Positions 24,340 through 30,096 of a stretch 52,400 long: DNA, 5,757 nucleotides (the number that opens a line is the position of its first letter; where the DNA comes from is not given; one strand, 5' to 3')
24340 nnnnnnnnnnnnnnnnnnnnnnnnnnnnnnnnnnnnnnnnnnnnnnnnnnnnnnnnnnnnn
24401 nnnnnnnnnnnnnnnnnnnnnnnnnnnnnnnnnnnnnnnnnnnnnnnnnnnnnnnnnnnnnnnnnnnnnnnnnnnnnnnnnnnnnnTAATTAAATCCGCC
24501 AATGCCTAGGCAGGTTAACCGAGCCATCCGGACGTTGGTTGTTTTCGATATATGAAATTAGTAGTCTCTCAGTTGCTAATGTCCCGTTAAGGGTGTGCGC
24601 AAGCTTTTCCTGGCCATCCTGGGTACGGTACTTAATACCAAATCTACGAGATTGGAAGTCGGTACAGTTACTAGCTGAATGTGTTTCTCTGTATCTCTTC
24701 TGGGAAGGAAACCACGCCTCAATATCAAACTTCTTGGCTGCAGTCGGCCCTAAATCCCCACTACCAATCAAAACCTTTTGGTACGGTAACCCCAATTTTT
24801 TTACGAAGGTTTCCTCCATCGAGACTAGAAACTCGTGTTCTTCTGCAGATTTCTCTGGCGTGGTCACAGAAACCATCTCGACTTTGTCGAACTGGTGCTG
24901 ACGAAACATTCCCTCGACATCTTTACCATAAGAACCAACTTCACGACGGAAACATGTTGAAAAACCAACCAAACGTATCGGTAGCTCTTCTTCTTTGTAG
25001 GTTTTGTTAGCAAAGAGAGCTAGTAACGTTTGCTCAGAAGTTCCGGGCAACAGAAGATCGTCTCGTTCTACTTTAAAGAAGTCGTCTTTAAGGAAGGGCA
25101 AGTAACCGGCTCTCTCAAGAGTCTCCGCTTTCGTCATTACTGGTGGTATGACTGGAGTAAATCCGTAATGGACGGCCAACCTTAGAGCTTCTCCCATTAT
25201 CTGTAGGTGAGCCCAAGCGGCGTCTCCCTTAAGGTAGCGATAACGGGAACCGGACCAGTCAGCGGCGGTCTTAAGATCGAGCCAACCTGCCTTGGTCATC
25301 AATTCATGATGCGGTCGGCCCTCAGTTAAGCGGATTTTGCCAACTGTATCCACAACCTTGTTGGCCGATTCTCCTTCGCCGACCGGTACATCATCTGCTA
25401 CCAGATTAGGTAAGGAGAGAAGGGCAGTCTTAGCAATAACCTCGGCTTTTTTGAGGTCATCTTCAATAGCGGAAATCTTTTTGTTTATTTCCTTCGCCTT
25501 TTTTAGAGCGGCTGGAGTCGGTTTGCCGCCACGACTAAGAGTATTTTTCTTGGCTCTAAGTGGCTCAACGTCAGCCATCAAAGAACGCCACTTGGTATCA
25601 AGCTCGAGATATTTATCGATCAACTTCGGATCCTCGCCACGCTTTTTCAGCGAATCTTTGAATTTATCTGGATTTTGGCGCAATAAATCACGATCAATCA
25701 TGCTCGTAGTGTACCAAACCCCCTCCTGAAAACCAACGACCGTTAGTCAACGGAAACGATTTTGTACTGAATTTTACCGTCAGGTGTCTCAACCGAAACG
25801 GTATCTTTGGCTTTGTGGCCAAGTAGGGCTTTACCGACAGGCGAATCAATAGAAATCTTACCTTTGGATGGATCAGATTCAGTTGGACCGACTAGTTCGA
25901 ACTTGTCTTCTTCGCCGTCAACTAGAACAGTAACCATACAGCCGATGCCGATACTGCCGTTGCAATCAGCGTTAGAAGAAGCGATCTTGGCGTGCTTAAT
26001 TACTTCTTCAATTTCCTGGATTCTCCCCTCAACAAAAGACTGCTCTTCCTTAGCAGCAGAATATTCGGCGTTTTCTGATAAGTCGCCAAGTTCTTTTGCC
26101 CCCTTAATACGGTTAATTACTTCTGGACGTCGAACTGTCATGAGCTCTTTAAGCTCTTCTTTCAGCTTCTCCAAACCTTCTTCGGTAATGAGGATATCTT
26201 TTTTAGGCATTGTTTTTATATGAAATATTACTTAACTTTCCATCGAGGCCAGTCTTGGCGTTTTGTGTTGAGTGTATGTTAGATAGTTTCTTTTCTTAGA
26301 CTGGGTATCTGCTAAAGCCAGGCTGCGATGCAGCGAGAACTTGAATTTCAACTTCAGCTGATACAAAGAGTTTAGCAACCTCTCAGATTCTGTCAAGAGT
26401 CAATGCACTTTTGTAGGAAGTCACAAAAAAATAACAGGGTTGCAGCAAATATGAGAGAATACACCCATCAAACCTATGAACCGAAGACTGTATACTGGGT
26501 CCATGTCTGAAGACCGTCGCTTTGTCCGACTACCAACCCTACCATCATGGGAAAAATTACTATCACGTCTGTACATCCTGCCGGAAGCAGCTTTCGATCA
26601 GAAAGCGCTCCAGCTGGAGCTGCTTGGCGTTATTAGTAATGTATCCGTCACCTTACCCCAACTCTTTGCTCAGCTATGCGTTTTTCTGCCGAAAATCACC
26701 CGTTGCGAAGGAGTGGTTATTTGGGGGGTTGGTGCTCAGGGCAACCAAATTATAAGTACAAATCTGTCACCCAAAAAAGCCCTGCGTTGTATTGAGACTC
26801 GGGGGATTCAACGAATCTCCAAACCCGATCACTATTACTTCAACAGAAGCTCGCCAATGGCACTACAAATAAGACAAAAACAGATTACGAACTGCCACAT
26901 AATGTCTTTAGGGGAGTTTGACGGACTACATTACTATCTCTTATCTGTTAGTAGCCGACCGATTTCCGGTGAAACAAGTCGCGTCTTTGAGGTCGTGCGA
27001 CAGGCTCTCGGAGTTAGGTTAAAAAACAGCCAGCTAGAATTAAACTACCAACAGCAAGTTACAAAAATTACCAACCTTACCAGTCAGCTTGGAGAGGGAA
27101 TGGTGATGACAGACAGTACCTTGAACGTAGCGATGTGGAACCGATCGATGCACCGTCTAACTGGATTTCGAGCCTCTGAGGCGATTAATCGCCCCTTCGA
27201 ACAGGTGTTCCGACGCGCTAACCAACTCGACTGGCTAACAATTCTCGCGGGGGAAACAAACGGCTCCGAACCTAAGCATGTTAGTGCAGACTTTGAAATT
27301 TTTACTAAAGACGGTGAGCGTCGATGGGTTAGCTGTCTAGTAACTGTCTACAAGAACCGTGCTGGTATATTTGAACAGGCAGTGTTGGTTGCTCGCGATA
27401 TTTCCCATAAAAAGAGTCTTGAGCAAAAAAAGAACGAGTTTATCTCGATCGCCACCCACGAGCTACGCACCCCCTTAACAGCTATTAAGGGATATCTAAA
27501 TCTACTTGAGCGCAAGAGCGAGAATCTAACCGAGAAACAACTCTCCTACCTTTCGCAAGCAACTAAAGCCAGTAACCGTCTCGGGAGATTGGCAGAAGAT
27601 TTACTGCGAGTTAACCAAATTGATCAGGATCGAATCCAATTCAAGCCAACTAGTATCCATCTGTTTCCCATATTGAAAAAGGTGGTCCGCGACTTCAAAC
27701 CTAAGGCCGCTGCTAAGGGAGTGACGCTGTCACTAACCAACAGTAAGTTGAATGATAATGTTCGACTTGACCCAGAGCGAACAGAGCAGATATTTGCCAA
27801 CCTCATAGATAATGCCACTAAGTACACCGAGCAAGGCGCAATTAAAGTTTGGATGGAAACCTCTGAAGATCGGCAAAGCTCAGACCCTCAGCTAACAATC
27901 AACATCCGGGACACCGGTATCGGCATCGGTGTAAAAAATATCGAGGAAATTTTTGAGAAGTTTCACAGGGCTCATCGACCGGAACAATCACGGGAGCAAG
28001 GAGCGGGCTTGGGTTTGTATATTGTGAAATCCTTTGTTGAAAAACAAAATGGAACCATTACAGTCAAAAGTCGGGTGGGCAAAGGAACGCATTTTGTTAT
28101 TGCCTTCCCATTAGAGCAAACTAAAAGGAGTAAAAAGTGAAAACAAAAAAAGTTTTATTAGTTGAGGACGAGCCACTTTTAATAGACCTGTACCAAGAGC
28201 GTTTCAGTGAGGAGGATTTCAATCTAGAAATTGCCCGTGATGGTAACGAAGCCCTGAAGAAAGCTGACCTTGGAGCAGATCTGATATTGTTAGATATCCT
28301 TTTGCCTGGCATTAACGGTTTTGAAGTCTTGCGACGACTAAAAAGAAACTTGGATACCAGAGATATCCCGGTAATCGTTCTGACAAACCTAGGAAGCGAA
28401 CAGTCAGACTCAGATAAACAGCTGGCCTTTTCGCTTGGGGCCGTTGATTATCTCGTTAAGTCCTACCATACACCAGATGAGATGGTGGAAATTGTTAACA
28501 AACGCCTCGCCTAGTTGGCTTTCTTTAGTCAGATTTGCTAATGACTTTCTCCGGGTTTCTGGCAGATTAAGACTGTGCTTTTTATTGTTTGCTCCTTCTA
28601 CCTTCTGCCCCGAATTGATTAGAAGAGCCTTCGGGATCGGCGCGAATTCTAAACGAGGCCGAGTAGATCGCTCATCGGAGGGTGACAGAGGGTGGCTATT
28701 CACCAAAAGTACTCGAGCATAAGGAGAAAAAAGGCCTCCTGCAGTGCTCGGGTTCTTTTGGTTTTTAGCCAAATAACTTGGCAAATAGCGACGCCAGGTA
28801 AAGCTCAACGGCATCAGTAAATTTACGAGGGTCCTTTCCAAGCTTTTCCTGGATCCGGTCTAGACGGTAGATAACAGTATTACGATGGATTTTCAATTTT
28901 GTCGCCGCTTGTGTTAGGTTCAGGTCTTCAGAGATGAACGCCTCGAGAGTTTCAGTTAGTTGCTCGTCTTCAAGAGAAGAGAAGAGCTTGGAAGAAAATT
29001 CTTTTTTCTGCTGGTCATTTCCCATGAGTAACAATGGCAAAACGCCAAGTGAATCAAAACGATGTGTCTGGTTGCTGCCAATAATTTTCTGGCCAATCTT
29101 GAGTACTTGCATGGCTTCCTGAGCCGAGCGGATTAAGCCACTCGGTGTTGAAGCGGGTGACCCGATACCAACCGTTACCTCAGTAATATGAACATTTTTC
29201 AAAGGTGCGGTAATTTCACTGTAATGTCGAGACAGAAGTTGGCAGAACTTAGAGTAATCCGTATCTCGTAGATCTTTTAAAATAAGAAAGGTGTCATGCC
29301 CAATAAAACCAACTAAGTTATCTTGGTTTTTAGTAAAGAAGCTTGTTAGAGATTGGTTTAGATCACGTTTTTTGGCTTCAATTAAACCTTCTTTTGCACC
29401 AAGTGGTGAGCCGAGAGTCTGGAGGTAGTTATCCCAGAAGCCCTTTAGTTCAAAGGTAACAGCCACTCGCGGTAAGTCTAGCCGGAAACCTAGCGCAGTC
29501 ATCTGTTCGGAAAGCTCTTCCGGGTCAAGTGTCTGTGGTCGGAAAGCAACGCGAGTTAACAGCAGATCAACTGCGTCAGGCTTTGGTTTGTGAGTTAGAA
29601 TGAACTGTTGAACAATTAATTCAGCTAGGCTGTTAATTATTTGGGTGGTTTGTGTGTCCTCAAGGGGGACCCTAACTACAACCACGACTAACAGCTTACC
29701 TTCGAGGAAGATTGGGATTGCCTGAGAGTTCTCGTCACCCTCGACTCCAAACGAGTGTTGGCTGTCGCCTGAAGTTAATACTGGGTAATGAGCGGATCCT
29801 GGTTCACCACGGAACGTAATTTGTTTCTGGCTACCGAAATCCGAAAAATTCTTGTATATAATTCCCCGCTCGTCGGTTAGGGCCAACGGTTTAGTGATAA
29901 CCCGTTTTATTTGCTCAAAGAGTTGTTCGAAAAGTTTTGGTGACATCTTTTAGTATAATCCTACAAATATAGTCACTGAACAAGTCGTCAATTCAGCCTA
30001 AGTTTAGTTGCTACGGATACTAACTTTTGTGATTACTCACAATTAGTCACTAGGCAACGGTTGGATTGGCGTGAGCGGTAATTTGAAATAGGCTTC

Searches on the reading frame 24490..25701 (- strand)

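Call 64: search_protein_families(library=pfam, proteins=[window:24490-25701:-], max_evalue=0.00001)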
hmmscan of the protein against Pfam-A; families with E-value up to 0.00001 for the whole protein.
window:24490-25701:- (403 aa): 2 families
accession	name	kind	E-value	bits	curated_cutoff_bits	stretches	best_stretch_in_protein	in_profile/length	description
PF00587.30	tRNA-synt_2b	-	6.6e-39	134.3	29.3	1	210-388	2-179/179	tRNA synthetase class II core domain (G, H, P, S and T)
PF02403.27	Seryl_tRNA_N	-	1.8e-21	76.8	28.2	1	1-101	1-108/108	Seryl-tRNA synthetase N-terminal domain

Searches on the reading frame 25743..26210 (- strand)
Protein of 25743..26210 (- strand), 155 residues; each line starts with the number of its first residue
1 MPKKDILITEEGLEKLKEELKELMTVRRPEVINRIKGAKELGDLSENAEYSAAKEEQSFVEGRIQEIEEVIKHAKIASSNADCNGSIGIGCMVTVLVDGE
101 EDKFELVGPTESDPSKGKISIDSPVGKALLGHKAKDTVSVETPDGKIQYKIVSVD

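Call 64: search_protein_families(library=pfam, proteins=[window:25743-26210:-], max_evalue=0.00001)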
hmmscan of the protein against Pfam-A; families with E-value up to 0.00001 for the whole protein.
window:25743-26210:- (155 aa): 2 families
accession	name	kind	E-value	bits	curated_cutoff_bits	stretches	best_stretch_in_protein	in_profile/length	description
PF03449.20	GreA_GreB_N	-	5.1e-29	100.7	24.5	1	6-76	1-71/71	Transcription elongation factor, N-terminal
PF01272.25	GreA_GreB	-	5.2e-25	87.7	26.9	1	85-154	4-75/77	Transcription elongation factor, GreA/GreB, C-term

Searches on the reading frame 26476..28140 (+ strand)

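Call 64: search_protein_families(library=pfam, proteins=[window:26476-28140:+], max_evalue=0.00001)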
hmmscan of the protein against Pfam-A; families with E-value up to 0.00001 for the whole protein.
window:26476-28140:+ (554 aa): 4 families
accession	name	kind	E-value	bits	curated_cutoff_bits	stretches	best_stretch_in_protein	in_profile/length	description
PF02518.31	HATPase_c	-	9.1e-26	90.9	26.4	1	432-547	2-110/111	Histidine kinase-, DNA gyrase B-, and HSP90-like ATPase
PF00512.31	HisKA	-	1.9e-16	60.3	26.9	1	319-384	2-65/66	His Kinase A (phospho-acceptor) domain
PF00989.32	PAS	-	2.8e-09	37.4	22.6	1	203-309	8-113/113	PAS fold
PF13426.13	PAS_9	-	3.5e-08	34.1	27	1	207-310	2-102/103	PAS domain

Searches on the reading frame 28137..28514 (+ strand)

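Call 64: search_protein_families(library=pfam, proteins=[window:28137-28514:+], max_evalue=0.00001)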
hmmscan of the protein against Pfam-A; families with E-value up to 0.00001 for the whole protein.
window:28137-28514:+ (125 aa): 1 family
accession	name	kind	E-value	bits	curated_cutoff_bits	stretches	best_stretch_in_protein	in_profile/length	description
PF00072.30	Response_reg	-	2.9e-21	76.2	30.2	1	6-120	1-110/111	Response regulator receiver domain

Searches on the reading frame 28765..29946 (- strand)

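Call 64: search_protein_families(library=pfam, proteins=[window:28765-29946:-], max_evalue=0.00001)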
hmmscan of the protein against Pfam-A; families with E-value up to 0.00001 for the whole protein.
window:28765-29946:- (393 aa): 2 families
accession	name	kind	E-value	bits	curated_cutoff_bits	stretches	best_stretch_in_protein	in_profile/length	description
PF13556.12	HTH_30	-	2.7e-19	69.1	27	1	330-385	1-56/59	PucR C-terminal helix-turn-helix domain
PF17853.6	GGDEF_2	-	6.9e-14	52.5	24.5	1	142-284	5-116/116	GGDEF-like domain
